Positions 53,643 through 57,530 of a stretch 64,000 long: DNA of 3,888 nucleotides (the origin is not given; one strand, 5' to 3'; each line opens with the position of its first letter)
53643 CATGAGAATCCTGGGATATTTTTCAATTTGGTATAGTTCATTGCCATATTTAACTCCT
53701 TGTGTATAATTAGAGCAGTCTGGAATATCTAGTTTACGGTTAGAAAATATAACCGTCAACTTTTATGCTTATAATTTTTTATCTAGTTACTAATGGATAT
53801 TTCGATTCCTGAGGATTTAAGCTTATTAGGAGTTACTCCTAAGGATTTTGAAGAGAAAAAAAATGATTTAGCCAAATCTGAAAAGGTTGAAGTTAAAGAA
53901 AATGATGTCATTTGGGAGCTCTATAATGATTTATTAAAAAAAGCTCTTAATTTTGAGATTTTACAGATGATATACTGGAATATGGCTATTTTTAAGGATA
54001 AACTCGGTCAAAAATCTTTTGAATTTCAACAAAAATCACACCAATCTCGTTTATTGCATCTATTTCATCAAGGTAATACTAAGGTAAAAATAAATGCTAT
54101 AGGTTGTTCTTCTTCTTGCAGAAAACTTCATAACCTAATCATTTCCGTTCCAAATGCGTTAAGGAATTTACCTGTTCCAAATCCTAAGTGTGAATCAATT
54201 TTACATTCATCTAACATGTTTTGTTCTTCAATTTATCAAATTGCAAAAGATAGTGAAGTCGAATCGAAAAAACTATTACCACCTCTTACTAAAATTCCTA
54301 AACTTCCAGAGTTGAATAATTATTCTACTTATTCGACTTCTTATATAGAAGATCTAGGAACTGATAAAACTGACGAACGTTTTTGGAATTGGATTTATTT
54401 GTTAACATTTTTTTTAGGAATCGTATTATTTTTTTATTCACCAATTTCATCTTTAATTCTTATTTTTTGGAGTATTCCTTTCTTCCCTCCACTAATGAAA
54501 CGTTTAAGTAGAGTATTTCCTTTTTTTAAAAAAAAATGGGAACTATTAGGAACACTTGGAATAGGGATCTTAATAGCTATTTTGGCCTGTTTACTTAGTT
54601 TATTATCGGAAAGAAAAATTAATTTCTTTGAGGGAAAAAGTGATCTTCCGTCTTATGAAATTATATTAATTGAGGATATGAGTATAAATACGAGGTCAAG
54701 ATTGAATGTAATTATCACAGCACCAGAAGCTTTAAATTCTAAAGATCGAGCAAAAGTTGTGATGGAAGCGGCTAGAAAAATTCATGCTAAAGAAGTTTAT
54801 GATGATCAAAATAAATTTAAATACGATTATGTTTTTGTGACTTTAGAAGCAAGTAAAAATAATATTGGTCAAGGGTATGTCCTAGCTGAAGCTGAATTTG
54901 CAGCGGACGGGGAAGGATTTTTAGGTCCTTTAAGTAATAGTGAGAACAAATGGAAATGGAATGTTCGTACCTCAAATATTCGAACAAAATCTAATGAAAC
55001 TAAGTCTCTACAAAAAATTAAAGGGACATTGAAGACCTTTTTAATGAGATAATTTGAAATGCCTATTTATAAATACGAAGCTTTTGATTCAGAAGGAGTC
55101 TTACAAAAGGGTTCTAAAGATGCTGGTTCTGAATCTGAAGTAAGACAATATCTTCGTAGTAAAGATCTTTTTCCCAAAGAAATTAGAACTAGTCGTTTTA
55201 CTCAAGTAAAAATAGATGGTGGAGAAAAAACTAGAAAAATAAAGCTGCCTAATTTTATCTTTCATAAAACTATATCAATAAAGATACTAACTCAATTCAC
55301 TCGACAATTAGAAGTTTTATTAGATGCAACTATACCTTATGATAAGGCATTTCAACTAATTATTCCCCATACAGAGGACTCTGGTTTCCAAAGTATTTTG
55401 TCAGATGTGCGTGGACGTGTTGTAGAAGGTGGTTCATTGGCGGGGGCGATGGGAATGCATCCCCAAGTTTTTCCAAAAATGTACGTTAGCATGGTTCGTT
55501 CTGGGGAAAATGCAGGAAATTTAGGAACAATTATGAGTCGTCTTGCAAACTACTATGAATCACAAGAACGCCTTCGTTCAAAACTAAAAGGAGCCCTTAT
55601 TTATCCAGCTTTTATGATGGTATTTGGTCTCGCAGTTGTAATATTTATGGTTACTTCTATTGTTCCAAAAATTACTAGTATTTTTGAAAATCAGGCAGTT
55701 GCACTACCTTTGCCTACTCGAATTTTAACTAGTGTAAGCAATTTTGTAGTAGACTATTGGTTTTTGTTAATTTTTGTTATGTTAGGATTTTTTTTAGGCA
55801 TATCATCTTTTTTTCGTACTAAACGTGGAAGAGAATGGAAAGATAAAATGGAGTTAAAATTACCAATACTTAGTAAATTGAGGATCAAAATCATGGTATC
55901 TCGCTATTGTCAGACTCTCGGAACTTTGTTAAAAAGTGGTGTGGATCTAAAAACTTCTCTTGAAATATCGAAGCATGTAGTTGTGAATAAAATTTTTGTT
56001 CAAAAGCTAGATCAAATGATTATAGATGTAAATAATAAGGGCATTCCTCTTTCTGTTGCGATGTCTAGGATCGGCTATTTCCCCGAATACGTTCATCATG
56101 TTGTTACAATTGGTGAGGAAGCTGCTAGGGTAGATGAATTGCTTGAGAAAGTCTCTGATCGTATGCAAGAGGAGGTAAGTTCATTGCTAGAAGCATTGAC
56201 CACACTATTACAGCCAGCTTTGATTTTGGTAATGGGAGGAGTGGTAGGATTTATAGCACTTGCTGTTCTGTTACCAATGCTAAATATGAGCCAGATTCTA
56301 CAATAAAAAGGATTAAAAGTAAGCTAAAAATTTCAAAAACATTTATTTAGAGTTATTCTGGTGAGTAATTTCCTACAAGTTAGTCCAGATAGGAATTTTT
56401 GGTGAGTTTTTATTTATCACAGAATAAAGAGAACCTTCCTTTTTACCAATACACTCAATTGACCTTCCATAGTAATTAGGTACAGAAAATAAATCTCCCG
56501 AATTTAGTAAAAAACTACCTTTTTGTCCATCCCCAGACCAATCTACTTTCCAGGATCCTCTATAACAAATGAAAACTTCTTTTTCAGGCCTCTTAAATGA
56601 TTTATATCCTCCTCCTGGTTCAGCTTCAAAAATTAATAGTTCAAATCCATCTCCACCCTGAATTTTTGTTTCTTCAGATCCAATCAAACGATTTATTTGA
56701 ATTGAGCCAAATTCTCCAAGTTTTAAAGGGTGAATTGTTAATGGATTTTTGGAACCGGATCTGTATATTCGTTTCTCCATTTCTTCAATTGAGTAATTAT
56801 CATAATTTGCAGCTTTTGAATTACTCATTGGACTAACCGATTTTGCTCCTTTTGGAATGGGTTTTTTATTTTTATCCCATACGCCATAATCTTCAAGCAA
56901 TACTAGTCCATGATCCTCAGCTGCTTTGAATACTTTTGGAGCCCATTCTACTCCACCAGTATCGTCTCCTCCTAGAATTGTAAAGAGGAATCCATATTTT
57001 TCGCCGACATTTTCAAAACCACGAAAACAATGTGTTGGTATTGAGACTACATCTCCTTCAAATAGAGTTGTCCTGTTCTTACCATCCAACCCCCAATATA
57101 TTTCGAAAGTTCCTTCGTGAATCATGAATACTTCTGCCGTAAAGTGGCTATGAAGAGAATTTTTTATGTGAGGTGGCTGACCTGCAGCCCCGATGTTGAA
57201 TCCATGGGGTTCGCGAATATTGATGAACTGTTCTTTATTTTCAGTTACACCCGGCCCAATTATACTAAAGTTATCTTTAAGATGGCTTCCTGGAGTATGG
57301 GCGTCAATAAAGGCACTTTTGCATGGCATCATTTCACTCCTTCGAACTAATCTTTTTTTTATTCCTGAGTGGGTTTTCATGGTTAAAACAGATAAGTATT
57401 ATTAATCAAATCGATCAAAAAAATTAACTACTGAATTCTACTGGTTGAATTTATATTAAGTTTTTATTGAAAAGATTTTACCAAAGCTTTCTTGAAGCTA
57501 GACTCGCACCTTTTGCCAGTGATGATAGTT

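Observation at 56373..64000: Uncharacterised uptake/catabolic cluster: ABC importer divergent from SnoaL x3, MetE-like Zn alkyltransferase and bicupin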

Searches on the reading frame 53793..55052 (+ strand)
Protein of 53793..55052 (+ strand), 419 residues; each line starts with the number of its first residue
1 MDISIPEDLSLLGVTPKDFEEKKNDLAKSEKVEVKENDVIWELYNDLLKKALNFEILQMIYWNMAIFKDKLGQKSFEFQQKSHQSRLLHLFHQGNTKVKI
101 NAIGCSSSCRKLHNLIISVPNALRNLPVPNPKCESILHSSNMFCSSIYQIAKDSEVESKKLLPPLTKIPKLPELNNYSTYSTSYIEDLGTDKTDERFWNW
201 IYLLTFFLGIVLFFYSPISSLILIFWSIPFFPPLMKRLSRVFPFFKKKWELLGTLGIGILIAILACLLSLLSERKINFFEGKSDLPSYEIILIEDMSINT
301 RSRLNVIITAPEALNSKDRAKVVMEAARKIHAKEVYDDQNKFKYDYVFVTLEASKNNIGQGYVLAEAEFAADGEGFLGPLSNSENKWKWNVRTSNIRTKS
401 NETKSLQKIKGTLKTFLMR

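Call 79: search_protein_families(library=pfam, proteins=[window:53793-55052:+], max_evalue=0.001)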
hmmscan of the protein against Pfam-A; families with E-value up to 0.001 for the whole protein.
window:53793-55052:+ (419 aa): 1 family
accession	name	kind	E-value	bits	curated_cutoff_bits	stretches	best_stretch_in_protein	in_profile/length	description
PF16175.11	DUF4875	-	1e-21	77.7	25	1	287-408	5-116/156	Domain of unknown function (DUF4875)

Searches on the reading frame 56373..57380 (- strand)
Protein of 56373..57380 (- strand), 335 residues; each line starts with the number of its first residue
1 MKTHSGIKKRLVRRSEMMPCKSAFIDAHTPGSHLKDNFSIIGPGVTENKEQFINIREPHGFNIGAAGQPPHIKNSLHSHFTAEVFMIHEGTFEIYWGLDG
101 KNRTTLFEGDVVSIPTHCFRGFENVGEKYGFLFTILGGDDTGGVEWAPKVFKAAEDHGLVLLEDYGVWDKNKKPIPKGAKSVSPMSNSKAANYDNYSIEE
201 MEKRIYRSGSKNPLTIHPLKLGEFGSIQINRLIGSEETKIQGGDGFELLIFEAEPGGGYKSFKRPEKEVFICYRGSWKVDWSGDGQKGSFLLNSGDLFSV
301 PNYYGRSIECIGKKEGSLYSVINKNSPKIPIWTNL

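Call 3: search_protein_families(library=pfam, proteins=[window:56373-57380:-], max_evalue=0.01)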
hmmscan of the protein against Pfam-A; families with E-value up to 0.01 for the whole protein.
window:56373-57380:- (335 aa): 2 families
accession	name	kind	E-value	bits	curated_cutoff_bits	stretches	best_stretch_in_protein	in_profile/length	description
PF07883.17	Cupin_2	-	3.4e-10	39.9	27.2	1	73-129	10-63/70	Cupin domain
PF00190.28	Cupin_1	-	5.3e-05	23.3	22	0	268-328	56-119/151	Cupin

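Call 4: search_protein_families(library=ncbifam, proteins=[window:56373-57380:-], max_evalue=0.01)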
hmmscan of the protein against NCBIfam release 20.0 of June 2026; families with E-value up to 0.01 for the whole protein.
window:56373-57380:- (335 aa): 0 families

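Call 26: search_solved_structures(query=window:56373-57380:-, max_evalue=0.1)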
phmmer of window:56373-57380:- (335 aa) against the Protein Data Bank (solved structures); distinct sequences matched with E-value up to 0.1: 0.
